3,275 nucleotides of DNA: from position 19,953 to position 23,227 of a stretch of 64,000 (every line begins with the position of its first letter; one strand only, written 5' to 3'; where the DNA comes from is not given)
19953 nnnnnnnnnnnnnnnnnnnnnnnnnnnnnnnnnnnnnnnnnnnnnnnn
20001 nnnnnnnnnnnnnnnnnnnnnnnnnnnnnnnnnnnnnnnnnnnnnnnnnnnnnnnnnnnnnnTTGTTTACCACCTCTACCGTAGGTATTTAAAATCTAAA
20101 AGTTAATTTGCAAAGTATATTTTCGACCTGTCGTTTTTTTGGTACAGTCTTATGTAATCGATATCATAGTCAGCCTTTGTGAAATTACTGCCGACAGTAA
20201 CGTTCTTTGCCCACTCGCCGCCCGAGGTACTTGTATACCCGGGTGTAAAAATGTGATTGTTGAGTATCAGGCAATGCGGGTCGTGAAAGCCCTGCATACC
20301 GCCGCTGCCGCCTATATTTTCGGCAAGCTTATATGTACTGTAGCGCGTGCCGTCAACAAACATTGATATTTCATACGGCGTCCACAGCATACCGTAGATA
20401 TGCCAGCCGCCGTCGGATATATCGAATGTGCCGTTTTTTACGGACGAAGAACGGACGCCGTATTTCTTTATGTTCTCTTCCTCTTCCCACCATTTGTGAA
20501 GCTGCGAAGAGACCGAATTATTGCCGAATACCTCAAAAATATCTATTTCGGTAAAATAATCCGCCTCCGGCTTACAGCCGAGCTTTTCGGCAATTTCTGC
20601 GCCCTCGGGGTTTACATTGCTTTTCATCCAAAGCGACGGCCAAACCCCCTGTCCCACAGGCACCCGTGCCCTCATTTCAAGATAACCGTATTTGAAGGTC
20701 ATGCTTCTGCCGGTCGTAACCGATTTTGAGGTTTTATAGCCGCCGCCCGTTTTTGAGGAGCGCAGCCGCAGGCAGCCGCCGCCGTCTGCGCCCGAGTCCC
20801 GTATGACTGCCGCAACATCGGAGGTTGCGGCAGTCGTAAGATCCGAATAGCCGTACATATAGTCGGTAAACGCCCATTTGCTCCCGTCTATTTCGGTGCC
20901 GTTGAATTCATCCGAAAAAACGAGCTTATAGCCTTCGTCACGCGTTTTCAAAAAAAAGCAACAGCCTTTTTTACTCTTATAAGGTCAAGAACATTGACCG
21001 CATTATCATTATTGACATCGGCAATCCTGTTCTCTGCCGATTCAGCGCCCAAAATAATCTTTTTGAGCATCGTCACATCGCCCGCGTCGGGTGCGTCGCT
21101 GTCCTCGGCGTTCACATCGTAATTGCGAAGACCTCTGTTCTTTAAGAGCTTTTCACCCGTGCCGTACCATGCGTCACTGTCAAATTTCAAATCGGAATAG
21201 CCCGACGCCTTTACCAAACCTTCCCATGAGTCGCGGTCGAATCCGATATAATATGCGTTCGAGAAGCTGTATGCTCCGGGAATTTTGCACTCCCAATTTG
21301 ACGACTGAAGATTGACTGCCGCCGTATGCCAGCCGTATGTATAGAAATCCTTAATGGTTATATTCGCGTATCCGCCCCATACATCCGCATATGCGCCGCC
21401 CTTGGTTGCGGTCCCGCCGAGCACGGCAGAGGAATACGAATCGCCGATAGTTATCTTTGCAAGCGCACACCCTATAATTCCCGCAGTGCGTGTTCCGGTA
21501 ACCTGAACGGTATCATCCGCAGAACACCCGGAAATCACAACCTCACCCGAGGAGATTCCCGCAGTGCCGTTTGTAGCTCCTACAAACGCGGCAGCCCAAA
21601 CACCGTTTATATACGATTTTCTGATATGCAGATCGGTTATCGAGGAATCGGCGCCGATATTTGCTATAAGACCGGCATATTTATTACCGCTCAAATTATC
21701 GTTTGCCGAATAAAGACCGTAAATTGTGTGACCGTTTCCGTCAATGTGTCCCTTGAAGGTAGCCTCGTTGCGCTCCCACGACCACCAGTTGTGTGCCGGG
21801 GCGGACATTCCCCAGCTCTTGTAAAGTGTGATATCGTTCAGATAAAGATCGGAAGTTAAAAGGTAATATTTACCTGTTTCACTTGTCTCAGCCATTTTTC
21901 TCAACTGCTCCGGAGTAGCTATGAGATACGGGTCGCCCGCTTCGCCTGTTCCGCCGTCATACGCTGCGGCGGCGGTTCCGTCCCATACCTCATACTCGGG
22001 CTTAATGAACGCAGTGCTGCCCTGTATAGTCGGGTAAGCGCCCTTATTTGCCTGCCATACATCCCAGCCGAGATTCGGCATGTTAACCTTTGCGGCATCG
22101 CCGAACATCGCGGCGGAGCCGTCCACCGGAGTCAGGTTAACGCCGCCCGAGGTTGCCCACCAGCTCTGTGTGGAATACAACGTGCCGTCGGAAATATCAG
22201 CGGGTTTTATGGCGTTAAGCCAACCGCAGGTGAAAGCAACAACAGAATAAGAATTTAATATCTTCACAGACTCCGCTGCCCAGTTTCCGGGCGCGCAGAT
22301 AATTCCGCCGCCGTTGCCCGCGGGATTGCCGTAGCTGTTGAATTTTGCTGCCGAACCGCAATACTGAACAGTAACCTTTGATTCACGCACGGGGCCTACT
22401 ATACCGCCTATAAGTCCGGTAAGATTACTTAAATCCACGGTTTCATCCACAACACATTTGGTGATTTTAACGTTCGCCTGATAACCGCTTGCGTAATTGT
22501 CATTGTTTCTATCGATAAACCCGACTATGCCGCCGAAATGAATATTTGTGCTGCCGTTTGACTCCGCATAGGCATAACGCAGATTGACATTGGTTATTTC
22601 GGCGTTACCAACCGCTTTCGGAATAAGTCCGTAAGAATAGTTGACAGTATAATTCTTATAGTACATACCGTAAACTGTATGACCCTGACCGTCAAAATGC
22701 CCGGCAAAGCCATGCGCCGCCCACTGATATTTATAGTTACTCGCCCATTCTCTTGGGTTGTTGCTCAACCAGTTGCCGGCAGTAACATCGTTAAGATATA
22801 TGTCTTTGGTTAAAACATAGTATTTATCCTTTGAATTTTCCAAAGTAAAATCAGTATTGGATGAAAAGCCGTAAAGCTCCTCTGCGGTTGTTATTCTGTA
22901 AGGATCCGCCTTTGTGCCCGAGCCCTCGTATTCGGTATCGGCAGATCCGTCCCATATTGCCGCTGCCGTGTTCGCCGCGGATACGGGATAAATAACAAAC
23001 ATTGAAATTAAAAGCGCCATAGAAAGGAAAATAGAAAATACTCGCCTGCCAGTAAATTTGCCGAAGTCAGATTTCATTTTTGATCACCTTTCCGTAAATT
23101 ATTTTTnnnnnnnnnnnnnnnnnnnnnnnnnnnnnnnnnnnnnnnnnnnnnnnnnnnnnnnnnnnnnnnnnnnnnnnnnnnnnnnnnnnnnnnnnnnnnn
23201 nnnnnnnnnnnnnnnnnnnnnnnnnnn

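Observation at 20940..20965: T8 slippery tract joins the 709-aa GLUG/dockerin protein to a leaderless GH16 in the -1 frame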

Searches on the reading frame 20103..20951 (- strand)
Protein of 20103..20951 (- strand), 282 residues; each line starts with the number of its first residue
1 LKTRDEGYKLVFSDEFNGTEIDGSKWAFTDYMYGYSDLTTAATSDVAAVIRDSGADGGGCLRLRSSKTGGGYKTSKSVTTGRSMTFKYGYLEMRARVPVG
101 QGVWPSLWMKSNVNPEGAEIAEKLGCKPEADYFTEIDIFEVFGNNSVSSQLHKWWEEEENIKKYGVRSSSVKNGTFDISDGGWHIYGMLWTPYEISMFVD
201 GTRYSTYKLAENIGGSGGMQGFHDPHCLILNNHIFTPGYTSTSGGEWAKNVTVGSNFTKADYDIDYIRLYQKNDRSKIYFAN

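Call 5: search_protein_families(library=pfam, proteins=[window:20103-20951:-], max_evalue=0.01)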
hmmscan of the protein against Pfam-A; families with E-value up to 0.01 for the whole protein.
window:20103-20951:- (282 aa): 2 families
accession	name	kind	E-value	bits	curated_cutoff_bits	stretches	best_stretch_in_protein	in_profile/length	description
PF00722.28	Glyco_hydro_16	-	5.1e-14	52.6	22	1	63-213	24-141/175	Glycosyl hydrolases family 16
PF03935.22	SKN1_KRE6_Sbg1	-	4.9e-08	32.3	30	1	5-116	114-228/501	Beta-glucan synthesis-associated protein SKN1/KRE6/Sbg1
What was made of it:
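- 20103..20951 (-): -1-frame ORF of 282 codons: one leaderless GH16 (laminarinase-like) catalytic domain, with catalytic EIDIFE at 20532-20549. Pfam GH16 (call 5).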

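Call 15: find_related_loci(query=A1, collection=genome_contigs, flank=4000)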
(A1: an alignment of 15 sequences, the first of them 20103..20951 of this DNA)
Query A1 (282 aa) in genome_contigs; peptide patterns used: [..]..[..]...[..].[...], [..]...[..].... (x = any residue, [..] = any of these).
176 stretches matched a pattern; 142 encode a relative of the query (tblastn E <= 1e-3); the best 80 are kept; 80 distinct loci.
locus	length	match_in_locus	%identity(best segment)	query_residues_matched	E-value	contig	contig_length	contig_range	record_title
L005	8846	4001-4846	93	1-282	0e+0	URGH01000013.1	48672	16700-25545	uncultured Ruminococcaceae bacterium isolate UMGS974 genome assembly, contig: NODE_172_length_48672_cov_4.994302, whole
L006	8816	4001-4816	58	8-281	2e-101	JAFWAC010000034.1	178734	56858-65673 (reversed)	MAG: Clostridia bacterium isolate RGIG5552 Sheep_Colon.Co__c3323862, whole genome shotgun sequence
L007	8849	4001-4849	53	3-281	3e-93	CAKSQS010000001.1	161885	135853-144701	MAG: uncultured Eubacteriales bacterium isolate REFINED_METABAT215_TOP10_CONTIGS_1500_ASSEMBLY_K77_MERGED__Hadza_MoBio_h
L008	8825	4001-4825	44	6-282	4e-66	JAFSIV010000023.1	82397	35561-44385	MAG: Clostridia bacterium isolate RGIG3182 Goat_Rectum.Co__c2614366, whole genome shotgun sequence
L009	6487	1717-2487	40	7-279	9e-51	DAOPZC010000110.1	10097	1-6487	MAG TPA_asm: Kiritimatiellia bacterium isolate AMR_MDS_1298 NODE_7797_length_10097_cov_19.484864, whole genome shotgun s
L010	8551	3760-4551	36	7-279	3e-50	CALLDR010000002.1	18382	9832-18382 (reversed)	MAG TPA_asm: uncultured Emergencia sp. isolate SRR12395652_bin.29_CONCOCT_v1.1_MAG genome assembly, contig: ERZ1673725.1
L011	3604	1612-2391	39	7-279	7e-49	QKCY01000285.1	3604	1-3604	MAG: Victivallales bacterium isolate SZUA-436 scaffold_146104, whole genome shotgun sequence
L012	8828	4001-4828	37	8-281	4e-46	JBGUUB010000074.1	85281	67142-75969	MAG: Acutalibacteraceae bacterium isolate fecal_MAG_56 fecal_MAG_56_contig_0074, whole genome shotgun sequence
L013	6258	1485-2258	36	9-273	6e-43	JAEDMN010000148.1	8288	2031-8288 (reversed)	MAG: Kiritimatiellae bacterium isolate MAG267 NODE_11034_length_8288_cov_9.874408, whole genome shotgun sequence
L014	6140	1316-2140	35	7-280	9e-42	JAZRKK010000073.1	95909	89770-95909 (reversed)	MAG: Acutalibacteraceae bacterium isolate T1900045446_YK20190137.MAGScoT_cleanbin_000021 SGB_7162_k141_2483157, whole ge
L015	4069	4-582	42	74-279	2e-41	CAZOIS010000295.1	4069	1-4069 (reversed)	MAG TPA_asm: uncultured Lentisphaeraceae bacterium isolate SRP220891_co1_81 genome assembly, contig: NODE_44812_length_4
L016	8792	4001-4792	36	7-279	3e-50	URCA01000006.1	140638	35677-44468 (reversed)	uncultured Ruminococcaceae bacterium isolate UMGS856 genome assembly, contig: NODE_38_length_140638_cov_8.039699, whole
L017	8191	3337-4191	34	4-271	3e-39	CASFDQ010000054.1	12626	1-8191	uncultured bacterium isolate CO.B23.metabat-bins.112 genome assembly, contig: CO.B23.metabat-bins.112.fa_k141_956355, wh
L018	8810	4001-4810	34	6-282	1e-37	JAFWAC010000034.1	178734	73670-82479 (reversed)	MAG: Clostridia bacterium isolate RGIG5552 Sheep_Colon.Co__c3323862, whole genome shotgun sequence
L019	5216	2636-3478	32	8-281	2e-36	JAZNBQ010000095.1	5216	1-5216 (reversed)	MAG: Acutalibacteraceae bacterium isolate T1900044741_TS20190207.MAGScoT_cleanbin_000029 SGB_2066_k141_2166755, whole ge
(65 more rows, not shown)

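Call 19: find_related_loci(query=A1, collection=metagenome_contigs, flank=3000)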
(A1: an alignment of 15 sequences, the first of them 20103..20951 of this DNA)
Query A1 (282 aa) in metagenome_contigs; peptide patterns used: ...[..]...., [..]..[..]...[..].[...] (x = any residue, [..] = any of these).
363 stretches matched a pattern; 203 encode a relative of the query (tblastn E <= 1e-3); the best 80 are kept; 78 distinct loci.
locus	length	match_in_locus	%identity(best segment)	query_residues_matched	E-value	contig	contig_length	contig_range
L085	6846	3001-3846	99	1-282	0e+0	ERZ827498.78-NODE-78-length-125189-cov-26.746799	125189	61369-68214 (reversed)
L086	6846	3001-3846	93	1-282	0e+0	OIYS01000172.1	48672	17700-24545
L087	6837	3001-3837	55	7-281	3e-94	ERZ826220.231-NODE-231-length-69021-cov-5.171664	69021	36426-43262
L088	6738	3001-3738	45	8-276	5e-70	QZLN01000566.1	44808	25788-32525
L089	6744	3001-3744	43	8-276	3e-66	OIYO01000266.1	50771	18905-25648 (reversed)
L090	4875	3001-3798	40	1-274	3e-63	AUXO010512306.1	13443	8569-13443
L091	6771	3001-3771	40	7-279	7e-51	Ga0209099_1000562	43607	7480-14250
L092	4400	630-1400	40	7-279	4e-51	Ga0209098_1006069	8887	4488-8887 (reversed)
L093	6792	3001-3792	36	7-279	2e-50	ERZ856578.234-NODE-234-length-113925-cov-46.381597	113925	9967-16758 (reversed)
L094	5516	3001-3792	36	7-279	2e-50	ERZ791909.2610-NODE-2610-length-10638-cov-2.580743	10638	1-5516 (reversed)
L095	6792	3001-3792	36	7-279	2e-50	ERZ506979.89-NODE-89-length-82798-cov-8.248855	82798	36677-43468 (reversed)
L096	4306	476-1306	36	7-280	4e-48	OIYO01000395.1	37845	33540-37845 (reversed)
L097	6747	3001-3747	37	6-272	1e-45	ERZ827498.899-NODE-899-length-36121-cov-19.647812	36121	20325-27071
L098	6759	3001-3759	37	8-272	9e-45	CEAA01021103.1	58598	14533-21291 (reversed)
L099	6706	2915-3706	37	7-274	3e-44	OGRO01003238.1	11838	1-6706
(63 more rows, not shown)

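Call 51: search_protein_families(library=ncbifam, proteins=[window:20103-20951:-], max_evalue=0.1)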
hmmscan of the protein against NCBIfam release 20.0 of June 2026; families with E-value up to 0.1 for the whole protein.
window:20103-20951:- (282 aa): 2 families
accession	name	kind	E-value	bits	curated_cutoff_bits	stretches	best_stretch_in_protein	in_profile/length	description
NF052454.1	BtaGlycanEglC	equivalog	2.6e-10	39.8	700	1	73-203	302-409/459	endo-1,3-1,4-beta-glycanase EglC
NF041449.1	K_carrageenase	equivalog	2.7e-05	23.5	350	1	9-142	25-147/283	kappa-carrageenase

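Call 58: search_solved_structures(query=window:20103-20951:-, max_evalue=0.001)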
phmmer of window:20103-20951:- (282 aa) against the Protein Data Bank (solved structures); distinct sequences matched with E-value up to 0.001: 28.
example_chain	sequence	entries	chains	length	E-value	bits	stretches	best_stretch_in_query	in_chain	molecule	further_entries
5wut_A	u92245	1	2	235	1.2e-16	64.1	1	6-271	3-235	ULam111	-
4crq_A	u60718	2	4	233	1e-14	57.7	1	7-272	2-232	ENDO-1,3-BETA-GLUCANASE, FAMILY GH16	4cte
3iln_A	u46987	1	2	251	4e-14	55.8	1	8-271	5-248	Laminarinase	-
9voq_A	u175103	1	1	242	7.6e-14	54.9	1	10-272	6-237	Beta-1,3-glucanase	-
9voo_A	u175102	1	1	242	8.9e-14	54.7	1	10-113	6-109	Hydrolase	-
4bq1_A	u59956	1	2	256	9e-14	54.7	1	10-271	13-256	ENDO-1,3-BETA-GLUCANASE, FAMILY GH16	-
9vmv_A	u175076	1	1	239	9.3e-14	54.6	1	10-270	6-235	Beta-1,3-glucanase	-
3atg_A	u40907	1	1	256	1.2e-13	54.3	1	10-272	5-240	GLUCANASE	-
8xpk_A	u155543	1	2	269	2e-13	53.5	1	9-271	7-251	Laminarinase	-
8xph_A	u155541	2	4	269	2.1e-13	53.5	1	9-271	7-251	Laminarinase PtLam | Laminarinase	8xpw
2hyk_A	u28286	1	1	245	2.9e-13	53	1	9-271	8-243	Beta-1,3-glucanase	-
4bow_A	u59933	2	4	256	4.7e-13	52.3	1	10-271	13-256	ENDO-1,3-BETA-GLUCANASE, FAMILY GH16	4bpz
6t2n_AAA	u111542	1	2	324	8.4e-13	51.5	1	74-275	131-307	Glycoside hydrolase family 16 protein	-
3azx_A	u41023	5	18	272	1.4e-12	50.8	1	5-270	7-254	Laminarinase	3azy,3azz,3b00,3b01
4dfs_A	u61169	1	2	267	1.4e-12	50.8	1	5-271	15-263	Glycoside hydrolase, family 16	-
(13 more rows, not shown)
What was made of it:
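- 20103..20951 (-): PDB laminarinases align from residue 5-10 (call 58).
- On Glycoside hydrolase family 16: Best PDB relatives are laminarinases / endo-beta-1,3-glucanases (call 58).
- Checked: Solved laminarinase catalytic domains align from its residue 5-10 (call 58).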

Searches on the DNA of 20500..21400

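Call 55: search_rna_families(source=window, start=20500, end=21400, threshold=evalue, max_evalue=1)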
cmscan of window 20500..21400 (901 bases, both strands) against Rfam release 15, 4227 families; matches with E-value up to 1: 0.
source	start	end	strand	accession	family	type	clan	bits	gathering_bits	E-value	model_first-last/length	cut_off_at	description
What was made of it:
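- On Programmed -1 ribosomal frameshift site (X_XXY_YYZ type): No Rfam hit (call 55).
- There is no Rfam match (call 55) and no consistent upstream SD-like sequence.
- Tried and rejected: No Rfam hit at E<=1 (call 55).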

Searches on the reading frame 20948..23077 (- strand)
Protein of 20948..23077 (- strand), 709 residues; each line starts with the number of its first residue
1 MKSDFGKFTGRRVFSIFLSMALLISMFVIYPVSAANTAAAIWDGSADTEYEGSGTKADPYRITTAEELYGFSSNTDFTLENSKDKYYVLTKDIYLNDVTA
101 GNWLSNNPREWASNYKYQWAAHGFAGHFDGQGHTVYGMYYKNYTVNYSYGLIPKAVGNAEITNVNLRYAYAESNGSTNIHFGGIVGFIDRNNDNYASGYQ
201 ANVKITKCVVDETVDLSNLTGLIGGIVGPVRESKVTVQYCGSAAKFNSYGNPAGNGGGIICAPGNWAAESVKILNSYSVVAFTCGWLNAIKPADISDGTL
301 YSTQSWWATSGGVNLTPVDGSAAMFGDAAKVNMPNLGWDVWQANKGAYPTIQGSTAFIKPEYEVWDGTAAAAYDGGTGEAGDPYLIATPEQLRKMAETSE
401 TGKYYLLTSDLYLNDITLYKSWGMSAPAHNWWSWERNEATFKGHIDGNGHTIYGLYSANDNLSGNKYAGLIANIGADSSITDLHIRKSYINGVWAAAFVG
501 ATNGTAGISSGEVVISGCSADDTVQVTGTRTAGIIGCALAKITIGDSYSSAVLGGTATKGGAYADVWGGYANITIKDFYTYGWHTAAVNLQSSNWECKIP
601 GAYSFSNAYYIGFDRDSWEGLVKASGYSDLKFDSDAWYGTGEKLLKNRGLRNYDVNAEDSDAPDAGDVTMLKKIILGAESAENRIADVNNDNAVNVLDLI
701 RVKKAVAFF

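Call 5: search_protein_families(library=pfam, proteins=[window:20948-23077:-], max_evalue=0.01)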
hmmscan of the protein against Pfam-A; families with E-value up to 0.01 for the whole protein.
window:20948-23077:- (709 aa): 1 family
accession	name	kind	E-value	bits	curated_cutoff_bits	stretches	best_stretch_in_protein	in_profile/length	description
PF00404.24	Dockerin_1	-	3.5e-06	27.6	22.9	1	664-706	11-56/57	Dockerin type I domain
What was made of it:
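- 20948..23077 (-): 0-frame ORF of 709 aa: signal peptide, two ~330-aa repeats of an unassigned module, C-terminal dockerin; ends ...AVAFF + TGA. Pfam Dockerin_1 at residues 664-706, E 3.5e-6, above the gathering score (call 5).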

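Call 50: search_protein_families(library=pfam, proteins=[window:20948-23077:-], max_evalue=10)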
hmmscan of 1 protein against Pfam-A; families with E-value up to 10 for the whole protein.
window:20948-23077:- (709 aa): 1 family
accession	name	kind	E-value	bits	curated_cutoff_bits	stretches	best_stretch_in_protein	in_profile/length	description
PF00404.24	Dockerin_1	-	3.5e-06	27.6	22.9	1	664-706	11-56/57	Dockerin type I domain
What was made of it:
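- Checked: There is no Pfam GLUG hit even at E<=10 (call 50).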

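Call 51: search_protein_families(library=ncbifam, proteins=[window:20948-23077:-], max_evalue=0.1)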
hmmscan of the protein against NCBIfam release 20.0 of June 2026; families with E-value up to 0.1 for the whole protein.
window:20948-23077:- (709 aa): 1 family
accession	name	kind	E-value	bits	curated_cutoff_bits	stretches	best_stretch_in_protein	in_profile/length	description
TIGR03907.1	QH_beta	equivalog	0.017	14.2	223.2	0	352-437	99-180/338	quinohemoprotein amine dehydrogenase subunit beta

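Call 59: search_solved_structures(query=window:20948-23077:-, max_evalue=0.01)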
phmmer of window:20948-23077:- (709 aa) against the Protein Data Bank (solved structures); distinct sequences matched with E-value up to 0.01: 0.
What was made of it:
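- Tried and rejected: Nothing in Pfam, NCBIfam or the PDB (calls 50, 51, 59).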
